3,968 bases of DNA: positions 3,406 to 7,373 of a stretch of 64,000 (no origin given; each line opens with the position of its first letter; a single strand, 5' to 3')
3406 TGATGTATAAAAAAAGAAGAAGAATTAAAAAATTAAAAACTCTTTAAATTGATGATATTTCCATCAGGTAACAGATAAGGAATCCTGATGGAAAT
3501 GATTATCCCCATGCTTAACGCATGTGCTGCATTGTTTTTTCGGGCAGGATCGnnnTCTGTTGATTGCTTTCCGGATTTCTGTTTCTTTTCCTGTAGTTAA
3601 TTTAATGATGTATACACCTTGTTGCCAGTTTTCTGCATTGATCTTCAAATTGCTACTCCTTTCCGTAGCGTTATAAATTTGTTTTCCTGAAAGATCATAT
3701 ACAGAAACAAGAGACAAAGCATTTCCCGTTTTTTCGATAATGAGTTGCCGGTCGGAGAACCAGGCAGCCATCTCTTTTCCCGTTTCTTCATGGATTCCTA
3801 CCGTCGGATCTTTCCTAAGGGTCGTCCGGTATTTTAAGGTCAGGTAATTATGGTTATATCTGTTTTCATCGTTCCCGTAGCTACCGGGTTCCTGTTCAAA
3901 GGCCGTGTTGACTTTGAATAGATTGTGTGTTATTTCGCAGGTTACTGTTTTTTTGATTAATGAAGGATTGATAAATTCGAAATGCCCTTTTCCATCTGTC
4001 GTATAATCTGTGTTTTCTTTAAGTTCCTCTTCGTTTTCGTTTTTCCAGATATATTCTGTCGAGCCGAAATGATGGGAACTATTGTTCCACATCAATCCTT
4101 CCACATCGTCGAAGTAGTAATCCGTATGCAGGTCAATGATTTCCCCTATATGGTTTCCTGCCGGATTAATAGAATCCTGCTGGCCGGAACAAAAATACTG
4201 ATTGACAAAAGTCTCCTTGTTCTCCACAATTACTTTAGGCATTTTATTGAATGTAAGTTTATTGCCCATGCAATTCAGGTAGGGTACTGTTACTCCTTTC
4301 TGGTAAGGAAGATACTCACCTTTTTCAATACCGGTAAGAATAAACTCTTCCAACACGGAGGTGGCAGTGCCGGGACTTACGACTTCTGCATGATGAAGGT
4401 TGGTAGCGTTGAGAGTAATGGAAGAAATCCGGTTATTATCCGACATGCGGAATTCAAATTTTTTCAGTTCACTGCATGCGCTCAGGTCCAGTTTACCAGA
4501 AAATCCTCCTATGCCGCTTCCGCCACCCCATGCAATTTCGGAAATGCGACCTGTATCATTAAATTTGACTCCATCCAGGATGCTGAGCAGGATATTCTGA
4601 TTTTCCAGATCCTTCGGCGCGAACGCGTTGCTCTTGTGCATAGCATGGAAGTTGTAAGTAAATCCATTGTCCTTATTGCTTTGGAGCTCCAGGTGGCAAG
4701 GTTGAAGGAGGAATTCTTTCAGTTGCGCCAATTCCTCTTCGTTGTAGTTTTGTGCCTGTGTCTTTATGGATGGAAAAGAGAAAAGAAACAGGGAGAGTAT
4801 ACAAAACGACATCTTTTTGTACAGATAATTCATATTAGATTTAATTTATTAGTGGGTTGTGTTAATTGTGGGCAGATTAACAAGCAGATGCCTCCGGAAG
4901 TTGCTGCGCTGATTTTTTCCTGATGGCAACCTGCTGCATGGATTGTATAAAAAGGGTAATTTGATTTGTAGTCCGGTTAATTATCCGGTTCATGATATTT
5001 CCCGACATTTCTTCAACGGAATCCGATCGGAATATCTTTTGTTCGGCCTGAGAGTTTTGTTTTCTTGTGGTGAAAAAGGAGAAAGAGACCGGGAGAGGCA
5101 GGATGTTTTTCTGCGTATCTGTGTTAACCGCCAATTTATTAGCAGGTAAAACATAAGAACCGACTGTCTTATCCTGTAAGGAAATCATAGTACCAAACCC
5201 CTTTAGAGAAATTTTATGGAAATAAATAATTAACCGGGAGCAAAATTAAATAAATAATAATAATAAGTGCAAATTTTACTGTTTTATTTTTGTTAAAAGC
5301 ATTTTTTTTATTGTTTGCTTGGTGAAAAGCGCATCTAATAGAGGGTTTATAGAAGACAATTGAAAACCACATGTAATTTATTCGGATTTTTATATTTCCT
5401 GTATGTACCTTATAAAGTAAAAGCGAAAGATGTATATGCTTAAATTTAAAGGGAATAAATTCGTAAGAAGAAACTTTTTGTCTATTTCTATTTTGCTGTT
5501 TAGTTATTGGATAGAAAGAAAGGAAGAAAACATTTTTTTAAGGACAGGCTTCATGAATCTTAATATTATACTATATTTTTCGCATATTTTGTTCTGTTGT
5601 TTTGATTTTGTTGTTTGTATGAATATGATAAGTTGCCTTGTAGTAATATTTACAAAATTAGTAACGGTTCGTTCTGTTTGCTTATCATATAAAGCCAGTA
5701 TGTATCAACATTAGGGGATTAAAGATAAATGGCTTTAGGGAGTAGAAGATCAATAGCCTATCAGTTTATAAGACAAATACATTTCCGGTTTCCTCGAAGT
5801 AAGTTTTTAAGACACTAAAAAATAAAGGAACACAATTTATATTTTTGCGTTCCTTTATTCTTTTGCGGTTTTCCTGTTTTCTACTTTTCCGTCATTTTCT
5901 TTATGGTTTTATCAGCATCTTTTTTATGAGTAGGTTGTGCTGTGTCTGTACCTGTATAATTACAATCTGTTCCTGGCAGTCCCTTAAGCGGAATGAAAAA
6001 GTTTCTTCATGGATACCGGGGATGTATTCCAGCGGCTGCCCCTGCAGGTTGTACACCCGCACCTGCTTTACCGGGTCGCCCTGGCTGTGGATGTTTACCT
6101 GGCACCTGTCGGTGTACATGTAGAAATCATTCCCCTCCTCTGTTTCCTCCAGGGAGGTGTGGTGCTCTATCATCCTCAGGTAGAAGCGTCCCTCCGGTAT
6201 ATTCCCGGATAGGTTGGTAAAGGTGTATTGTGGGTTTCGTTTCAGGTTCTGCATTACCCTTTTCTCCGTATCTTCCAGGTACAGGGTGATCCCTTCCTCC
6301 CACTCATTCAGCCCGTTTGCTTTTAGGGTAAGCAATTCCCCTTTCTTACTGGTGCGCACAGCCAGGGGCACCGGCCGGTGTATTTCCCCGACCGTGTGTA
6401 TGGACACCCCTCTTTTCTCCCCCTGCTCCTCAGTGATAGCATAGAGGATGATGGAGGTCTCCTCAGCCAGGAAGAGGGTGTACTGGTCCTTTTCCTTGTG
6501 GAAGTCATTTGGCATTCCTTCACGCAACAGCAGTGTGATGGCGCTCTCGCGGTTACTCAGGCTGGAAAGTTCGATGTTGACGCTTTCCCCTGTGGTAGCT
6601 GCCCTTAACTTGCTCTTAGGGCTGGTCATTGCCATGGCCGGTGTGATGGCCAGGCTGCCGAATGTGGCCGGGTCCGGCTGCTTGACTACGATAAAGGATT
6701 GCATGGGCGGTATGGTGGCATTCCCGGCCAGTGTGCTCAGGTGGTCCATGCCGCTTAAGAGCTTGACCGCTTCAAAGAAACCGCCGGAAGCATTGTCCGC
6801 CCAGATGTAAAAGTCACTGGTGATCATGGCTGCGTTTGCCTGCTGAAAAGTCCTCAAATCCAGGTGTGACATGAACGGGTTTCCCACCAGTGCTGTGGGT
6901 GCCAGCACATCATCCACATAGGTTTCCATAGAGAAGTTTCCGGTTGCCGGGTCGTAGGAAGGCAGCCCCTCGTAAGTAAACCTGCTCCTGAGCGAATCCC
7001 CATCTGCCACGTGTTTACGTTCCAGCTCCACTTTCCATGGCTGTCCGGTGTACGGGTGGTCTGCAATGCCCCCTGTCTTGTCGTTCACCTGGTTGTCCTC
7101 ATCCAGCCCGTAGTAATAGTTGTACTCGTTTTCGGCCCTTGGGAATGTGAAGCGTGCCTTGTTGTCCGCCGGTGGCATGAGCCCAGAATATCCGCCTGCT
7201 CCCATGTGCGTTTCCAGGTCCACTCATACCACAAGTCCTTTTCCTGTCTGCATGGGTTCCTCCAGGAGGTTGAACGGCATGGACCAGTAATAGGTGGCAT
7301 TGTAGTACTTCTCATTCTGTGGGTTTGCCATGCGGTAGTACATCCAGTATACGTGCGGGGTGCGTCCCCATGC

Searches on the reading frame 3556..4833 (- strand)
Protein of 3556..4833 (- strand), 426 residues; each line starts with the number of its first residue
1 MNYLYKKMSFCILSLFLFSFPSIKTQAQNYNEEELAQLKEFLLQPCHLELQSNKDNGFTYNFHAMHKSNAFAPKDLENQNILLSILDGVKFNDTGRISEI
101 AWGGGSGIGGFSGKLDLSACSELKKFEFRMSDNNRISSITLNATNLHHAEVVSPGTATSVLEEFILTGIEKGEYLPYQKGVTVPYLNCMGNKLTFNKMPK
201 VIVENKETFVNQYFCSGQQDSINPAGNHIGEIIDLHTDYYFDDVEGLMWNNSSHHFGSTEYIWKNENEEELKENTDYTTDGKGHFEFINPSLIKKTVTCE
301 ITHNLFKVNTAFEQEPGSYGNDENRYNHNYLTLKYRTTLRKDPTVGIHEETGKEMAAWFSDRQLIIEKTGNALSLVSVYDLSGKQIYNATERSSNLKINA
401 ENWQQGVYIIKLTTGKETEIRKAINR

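Call 13: find_encoding_contigs(protein=window:3556-4833:-, flank=10000, max_places=10)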
Protein window:3556-4833:- (426 aa): 4 contigs read that carry it; 2 places shown.
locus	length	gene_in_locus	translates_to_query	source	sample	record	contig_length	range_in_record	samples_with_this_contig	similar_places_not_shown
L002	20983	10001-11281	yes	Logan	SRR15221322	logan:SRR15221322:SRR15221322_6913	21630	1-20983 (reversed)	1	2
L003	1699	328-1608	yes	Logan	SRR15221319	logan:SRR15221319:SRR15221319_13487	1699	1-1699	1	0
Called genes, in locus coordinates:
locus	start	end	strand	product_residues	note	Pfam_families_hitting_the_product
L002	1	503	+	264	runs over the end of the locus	-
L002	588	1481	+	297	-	PF18962:Por_Secre_tail (weak)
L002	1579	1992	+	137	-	-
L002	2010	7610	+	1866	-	-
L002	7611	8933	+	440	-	-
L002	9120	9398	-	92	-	-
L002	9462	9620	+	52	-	-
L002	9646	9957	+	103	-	-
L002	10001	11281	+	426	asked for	PF18962:Por_Secre_tail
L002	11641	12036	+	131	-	-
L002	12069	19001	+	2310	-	-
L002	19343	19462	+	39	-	-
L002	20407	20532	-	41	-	-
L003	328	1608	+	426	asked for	PF18962:Por_Secre_tail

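Call 30: search_protein_families(library=pfam, proteins=[window:3556-4833:-], max_evalue=0.01)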
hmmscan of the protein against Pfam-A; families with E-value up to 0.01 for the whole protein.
window:3556-4833:- (426 aa): 1 family
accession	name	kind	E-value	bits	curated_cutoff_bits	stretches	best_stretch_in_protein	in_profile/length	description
PF18962.6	Por_Secre_tail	-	4.7e-09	36.9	27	1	364-424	10-74/75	Secretion system C-terminal sorting domain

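Call 81: search_protein_families(library=ncbifam, proteins=[P0026], max_evalue=0.01)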
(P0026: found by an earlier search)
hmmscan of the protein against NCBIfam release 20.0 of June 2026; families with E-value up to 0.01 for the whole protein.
P0026 (2310 aa): 2 families
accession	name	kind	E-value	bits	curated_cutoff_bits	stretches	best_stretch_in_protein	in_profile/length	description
NF033708.1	T9SS_Cterm_ChiA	domain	0.0055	16.6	40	0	2256-2306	2-53/55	T9SS sorting signal type C domain-containing protein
TIGR04183.1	Por_Secre_tail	domain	0.0076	16.2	23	0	2254-2309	19-72/72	T9SS type A sorting domain-containing protein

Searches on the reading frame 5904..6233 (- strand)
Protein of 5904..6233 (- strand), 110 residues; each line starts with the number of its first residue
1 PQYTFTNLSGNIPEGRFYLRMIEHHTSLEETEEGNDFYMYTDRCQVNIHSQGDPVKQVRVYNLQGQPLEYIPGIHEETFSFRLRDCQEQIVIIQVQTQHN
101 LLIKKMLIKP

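Call 59: search_protein_families(library=pfam, alignment_id=A6, max_evalue=0.01)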
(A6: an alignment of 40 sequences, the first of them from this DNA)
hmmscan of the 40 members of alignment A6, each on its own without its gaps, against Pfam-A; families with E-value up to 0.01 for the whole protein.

A. member 1, seq(110 aa): 0 families

B. families by the number of members that match (of 40 scanned): 7 families
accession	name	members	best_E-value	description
PF18962.6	Por_Secre_tail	22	6e-08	Secretion system C-terminal sorting domain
PF19910.5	DUF6383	3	2.3e-06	Domain of unknown function (DUF6383)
PF11589.14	DUF3244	2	0.0016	Domain of unknown function (DUF3244)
PF02743.24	dCache_1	1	0.00076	Cache domain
PF24058.1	DUF7359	1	0.0033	Domain of unknown function (DUF7359)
PF19036.6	Fuz_longin_1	1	0.0054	First Longin domain of FUZ, MON1 and HPS1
PF16538.11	FlgT_C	1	0.0099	Flagellar assembly protein T, C-terminal domain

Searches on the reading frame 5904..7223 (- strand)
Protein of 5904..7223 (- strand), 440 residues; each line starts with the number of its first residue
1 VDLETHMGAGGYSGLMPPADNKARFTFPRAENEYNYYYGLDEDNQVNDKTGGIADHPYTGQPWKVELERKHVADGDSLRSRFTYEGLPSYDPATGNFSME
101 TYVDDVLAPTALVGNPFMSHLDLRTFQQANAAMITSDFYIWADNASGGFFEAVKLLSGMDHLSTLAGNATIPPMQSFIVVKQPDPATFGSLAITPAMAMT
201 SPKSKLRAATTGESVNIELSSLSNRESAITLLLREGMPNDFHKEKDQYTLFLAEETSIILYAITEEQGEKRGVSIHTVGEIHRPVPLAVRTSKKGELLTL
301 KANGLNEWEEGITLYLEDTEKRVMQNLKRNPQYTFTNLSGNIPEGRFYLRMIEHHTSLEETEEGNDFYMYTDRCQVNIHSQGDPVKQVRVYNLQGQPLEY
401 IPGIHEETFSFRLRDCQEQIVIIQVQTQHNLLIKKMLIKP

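Call 8: search_protein_families(library=ncbifam, proteins=[window:5904-7223:-], max_evalue=0.1)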
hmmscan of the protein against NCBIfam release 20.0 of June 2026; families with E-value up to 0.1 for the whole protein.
window:5904-7223:- (440 aa): 0 families

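Call 9: search_protein_families(library=pfam, proteins=[window:5904-7223:-], max_evalue=1)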
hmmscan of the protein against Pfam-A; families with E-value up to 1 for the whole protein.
window:5904-7223:- (440 aa): 0 families

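Call 81: search_protein_families(library=ncbifam, proteins=[P0026], max_evalue=0.01)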
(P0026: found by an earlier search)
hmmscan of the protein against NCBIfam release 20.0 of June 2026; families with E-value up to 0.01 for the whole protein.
P0026 (2310 aa): 2 families
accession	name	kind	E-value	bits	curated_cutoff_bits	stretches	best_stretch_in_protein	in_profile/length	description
NF033708.1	T9SS_Cterm_ChiA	domain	0.0055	16.6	40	0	2256-2306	2-53/55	T9SS sorting signal type C domain-containing protein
TIGR04183.1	Por_Secre_tail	domain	0.0076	16.2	23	0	2254-2309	19-72/72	T9SS type A sorting domain-containing protein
